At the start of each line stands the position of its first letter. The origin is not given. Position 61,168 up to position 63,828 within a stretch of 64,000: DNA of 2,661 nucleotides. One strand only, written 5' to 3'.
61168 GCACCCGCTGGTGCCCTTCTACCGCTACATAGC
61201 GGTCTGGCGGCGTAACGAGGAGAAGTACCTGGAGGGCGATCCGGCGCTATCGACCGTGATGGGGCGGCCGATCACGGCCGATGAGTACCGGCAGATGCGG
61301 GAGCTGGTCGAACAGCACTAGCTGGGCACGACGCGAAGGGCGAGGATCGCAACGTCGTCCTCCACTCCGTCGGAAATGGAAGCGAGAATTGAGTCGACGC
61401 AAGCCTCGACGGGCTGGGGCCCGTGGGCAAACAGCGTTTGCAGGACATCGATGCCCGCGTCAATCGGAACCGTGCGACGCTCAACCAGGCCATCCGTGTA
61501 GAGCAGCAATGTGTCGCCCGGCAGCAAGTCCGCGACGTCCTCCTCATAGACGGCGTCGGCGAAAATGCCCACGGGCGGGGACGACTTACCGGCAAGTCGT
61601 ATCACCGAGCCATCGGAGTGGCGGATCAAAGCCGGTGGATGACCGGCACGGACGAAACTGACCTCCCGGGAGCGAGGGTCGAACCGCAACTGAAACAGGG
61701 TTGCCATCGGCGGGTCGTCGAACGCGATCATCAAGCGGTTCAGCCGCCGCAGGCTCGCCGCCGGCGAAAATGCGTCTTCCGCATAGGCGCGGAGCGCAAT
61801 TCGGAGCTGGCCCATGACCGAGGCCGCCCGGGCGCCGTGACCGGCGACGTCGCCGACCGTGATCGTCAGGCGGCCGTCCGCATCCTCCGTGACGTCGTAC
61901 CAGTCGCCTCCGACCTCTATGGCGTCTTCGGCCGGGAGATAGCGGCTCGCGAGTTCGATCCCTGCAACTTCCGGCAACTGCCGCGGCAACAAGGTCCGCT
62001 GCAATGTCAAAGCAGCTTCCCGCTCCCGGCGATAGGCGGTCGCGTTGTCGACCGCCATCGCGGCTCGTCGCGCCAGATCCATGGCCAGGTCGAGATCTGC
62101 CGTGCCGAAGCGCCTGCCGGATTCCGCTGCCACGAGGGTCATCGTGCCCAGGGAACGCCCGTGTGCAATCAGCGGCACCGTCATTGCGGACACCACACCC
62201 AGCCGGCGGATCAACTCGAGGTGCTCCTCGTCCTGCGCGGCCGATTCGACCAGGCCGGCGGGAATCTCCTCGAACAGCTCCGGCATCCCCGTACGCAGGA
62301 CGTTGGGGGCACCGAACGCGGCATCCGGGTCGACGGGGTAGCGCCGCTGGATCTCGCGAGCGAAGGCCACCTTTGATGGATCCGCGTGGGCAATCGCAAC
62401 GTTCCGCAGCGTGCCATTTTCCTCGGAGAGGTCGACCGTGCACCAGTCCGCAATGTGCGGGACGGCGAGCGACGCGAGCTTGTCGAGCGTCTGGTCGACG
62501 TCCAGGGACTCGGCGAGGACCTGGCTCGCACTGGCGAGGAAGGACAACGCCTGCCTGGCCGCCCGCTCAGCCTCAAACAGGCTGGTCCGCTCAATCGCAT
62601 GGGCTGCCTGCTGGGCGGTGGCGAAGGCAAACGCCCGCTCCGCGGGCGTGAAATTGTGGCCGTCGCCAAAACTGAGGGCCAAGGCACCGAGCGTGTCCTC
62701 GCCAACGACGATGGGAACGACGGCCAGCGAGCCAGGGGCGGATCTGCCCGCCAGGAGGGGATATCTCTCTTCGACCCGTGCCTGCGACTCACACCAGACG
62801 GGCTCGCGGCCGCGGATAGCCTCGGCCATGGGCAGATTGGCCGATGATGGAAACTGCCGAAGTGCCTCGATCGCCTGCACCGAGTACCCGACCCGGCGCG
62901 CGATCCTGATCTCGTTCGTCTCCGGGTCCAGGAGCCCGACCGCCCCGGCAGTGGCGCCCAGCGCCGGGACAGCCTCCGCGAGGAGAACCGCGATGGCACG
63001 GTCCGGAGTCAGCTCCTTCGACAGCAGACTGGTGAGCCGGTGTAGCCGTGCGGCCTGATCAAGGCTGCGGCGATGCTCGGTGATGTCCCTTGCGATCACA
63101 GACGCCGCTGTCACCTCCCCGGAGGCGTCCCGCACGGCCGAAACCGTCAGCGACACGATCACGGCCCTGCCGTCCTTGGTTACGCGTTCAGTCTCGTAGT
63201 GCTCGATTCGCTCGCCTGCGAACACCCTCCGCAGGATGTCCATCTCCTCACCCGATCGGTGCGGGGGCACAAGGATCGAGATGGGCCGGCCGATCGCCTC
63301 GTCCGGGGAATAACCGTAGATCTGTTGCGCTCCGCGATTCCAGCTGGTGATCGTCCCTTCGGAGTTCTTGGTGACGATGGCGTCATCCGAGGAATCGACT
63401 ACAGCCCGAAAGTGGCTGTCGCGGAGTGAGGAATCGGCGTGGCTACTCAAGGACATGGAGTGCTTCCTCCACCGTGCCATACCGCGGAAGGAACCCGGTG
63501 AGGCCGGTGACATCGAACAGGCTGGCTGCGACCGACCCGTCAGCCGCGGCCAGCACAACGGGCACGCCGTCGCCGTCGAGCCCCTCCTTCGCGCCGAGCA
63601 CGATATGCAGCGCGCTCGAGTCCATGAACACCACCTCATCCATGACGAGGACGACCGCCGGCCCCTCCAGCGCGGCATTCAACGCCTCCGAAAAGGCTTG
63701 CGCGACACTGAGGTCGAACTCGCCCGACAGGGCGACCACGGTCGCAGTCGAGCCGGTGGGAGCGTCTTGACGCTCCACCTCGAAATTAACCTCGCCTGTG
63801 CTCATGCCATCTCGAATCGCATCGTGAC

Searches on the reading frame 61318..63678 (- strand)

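Call 74: search_protein_families(library=pfam, proteins=[window:61318-63678:-])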
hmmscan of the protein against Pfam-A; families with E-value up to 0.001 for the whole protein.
window:61318-63678:- (786 aa): 9 families
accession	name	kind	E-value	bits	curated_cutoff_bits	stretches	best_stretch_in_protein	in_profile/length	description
PF07228.17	SpoIIE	-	5.7e-49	167.1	25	1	601-783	2-191/192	Stage II sporulation protein E (SpoIIE)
PF13185.12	GAF_2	-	1e-26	94.2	28.6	2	223-363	2-136/136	GAF domain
PF01590.32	GAF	-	7e-22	78.8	22.4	2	393-543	1-133/133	GAF domain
PF08448.16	PAS_4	-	4.8e-21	75.5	23.1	1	94-204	1-110/110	PAS fold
PF00989.32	PAS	-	3.6e-19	69.3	22.6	1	89-199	2-113/113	PAS fold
PF13426.13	PAS_9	-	6e-18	65.5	27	1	98-201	1-103/103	PAS domain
PF13492.12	GAF_3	-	2e-14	54.6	27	1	228-364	5-129/129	GAF domain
PF13188.13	PAS_8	-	1.5e-07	31.5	21.8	1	89-144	2-56/65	PAS domain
PF08447.18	PAS_3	-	3.6e-07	30.8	25.6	1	111-190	2-83/89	PAS fold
